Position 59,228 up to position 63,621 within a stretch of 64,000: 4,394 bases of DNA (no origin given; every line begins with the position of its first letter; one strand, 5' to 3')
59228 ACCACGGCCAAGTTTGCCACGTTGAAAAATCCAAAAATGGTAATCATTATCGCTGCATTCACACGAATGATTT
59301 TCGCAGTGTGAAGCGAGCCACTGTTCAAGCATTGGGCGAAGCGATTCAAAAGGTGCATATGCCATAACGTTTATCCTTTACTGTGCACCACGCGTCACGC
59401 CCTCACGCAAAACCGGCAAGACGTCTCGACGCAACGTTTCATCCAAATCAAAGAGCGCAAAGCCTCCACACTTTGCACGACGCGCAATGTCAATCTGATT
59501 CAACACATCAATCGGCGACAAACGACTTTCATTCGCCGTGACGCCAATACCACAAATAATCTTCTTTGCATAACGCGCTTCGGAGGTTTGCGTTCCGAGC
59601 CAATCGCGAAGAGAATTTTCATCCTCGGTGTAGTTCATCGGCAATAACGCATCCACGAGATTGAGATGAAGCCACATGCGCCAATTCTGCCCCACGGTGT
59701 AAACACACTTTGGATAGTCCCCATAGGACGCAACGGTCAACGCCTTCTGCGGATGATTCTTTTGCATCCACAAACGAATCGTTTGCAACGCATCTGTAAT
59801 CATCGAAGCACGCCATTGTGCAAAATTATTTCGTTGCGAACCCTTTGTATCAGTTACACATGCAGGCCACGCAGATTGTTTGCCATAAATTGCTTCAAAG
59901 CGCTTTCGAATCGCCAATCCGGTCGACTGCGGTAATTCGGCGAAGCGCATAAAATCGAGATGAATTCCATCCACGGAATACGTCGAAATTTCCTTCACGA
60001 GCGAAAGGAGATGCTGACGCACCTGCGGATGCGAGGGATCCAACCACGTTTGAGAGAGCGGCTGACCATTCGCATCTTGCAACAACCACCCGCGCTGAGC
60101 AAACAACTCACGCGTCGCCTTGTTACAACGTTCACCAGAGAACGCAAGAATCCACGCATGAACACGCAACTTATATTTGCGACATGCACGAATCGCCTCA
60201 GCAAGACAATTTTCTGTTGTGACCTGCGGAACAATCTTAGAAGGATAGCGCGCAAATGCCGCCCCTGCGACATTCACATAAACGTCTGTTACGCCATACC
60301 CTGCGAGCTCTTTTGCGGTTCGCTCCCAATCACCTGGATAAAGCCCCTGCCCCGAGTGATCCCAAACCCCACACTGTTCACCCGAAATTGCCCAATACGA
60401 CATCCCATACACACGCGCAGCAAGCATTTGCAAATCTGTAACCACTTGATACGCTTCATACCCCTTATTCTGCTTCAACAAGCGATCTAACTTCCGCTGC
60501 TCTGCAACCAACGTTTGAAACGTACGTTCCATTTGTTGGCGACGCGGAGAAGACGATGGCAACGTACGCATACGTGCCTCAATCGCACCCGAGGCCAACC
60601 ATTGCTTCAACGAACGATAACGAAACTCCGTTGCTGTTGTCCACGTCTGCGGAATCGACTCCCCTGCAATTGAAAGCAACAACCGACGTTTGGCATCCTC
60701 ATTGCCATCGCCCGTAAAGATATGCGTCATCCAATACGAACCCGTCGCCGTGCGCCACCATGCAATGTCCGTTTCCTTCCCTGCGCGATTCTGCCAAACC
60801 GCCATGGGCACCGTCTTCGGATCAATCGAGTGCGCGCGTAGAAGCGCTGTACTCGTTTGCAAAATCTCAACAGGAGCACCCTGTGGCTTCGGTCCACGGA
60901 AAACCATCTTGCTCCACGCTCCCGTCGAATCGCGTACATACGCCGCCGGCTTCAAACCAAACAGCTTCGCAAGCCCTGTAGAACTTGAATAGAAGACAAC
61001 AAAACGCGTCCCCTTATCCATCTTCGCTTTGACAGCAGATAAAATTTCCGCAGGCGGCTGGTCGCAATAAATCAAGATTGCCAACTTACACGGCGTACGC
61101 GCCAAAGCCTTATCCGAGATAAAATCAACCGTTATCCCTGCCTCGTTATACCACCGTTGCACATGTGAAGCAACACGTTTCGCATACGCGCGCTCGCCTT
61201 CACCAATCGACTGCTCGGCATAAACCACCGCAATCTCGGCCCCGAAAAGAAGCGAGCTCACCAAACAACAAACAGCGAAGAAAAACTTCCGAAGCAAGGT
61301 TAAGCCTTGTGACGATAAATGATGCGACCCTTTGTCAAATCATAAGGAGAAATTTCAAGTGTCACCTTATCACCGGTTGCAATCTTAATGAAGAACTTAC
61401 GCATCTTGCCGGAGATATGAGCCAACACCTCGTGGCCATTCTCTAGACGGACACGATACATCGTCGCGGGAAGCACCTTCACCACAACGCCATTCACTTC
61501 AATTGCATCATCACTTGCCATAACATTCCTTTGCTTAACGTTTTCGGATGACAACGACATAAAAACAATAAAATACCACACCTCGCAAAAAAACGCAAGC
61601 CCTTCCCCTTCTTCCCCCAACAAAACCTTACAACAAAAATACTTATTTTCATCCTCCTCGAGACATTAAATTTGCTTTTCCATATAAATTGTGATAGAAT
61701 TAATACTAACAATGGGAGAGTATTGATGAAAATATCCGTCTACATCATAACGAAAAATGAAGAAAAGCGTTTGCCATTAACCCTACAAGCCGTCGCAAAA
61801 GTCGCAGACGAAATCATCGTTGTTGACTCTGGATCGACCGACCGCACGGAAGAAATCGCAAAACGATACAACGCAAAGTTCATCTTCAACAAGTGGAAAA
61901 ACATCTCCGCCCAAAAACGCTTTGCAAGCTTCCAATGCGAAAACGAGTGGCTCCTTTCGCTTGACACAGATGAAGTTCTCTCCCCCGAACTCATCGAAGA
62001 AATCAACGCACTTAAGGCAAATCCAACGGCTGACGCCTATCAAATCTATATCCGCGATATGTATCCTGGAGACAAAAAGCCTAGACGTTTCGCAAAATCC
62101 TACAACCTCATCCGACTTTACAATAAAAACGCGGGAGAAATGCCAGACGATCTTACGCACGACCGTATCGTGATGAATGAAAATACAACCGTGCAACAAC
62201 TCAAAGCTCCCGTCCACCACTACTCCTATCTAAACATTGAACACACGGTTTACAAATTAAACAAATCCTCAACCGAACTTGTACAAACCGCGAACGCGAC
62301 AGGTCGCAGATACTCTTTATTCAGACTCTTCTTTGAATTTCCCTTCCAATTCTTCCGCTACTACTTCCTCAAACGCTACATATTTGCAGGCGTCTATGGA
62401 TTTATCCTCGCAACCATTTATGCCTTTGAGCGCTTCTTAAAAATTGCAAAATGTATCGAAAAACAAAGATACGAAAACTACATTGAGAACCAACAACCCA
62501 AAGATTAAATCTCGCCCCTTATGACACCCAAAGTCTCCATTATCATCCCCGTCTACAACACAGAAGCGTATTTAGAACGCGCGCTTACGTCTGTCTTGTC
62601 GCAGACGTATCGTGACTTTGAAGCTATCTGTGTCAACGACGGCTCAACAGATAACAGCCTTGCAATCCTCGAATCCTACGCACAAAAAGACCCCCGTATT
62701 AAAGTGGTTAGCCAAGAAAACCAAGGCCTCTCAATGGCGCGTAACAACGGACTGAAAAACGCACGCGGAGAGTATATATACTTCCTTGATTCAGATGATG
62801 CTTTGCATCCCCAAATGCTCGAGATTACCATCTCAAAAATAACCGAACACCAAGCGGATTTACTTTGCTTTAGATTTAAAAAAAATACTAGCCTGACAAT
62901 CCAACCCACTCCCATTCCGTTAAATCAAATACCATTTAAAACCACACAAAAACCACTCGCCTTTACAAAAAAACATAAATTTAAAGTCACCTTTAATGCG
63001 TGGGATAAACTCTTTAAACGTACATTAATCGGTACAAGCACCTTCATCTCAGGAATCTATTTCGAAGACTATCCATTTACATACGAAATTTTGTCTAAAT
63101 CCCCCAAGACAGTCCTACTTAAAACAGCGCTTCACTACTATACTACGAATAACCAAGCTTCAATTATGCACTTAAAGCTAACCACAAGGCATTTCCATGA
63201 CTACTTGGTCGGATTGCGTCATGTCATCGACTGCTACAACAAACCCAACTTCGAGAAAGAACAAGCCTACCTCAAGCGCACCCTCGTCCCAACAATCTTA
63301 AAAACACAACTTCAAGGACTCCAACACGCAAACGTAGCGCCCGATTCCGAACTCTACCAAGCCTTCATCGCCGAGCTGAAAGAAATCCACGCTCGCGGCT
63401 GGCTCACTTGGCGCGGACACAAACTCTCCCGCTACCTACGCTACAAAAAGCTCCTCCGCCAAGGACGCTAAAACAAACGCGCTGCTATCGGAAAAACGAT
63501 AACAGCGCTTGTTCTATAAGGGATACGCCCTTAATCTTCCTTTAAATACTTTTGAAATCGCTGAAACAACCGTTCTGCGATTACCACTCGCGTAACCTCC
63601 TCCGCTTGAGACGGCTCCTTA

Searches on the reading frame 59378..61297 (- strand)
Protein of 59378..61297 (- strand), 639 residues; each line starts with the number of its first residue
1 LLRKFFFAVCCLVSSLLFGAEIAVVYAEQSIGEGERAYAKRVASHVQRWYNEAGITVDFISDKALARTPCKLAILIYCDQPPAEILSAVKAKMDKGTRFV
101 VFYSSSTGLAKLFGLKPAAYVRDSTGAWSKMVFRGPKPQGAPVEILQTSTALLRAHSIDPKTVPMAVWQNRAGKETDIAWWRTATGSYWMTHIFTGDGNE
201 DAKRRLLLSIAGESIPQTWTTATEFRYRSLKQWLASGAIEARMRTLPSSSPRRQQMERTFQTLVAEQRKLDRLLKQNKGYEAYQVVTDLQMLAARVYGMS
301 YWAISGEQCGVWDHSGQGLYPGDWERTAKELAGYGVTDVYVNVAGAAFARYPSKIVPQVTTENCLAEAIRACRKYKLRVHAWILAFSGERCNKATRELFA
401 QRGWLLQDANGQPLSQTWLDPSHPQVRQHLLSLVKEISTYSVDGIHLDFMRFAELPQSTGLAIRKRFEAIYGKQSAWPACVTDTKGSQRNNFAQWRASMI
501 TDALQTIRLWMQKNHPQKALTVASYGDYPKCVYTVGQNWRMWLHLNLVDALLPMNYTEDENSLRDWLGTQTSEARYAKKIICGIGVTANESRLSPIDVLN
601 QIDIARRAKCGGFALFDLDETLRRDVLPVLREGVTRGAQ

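Call 9: search_protein_families(library=pfam, proteins=[window:59378-61297:-])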
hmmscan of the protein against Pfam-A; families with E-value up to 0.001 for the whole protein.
window:59378-61297:- (639 aa): 4 families
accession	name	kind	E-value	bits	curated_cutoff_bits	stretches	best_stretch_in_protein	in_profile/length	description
PF02638.21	GHL10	-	2.7e-16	60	27.9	1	334-559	31-264/311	Glycosyl hydrolase-like 10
PF13200.12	DUF4015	-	2.8e-05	23.9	27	1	366-556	64-226/313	Putative glycosyl hydrolase domain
PF08056.16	Trp_leader2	-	0.00053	20.2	27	0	174-190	21-37/41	Tryptophan operon leader peptide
PF14871.12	GHL6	-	0.00077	20.1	35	0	335-448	13-131/132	Hypothetical glycosyl hydrolase 6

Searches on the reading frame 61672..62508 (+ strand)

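Call 9: search_protein_families(library=pfam, proteins=[window:61672-62508:+])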
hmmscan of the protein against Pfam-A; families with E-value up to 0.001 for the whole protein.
window:61672-62508:+ (278 aa): 2 families
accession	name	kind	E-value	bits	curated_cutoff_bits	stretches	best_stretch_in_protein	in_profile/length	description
PF00535.33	Glycos_transf_2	-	1.7e-19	70.8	23.3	1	22-145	1-132/168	Glycosyl transferase family 2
PF13704.12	Glyco_tranf_2_4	-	1.9e-06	28.7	27.5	1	28-103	1-84/98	Glycosyl transferase family 2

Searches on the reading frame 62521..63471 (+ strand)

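Call 77: search_protein_families(library=pfam, proteins=[window:62521-63471:+], max_evalue=0.01)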
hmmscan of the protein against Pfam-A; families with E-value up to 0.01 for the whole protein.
window:62521-63471:+ (316 aa): 5 families
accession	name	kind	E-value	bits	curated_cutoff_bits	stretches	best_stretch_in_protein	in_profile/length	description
PF00535.33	Glycos_transf_2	-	1.8e-41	142.3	23.3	1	6-134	1-130/168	Glycosyl transferase family 2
PF13641.12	Glyco_tranf_2_3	-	9.4e-13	49.1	27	1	3-204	1-208/230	Glycosyltransferase like family 2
PF10111.15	Glyco_tranf_2_2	-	3.6e-12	46.8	27.3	1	6-108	1-107/276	Glycosyltransferase like family 2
PF13704.12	Glyco_tranf_2_4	-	0.001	20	27.5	0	14-96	3-85/98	Glycosyl transferase family 2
PF08229.16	SHR3_chaperone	-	0.0014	18.1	25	1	168-216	9-58/188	ER membrane protein SH3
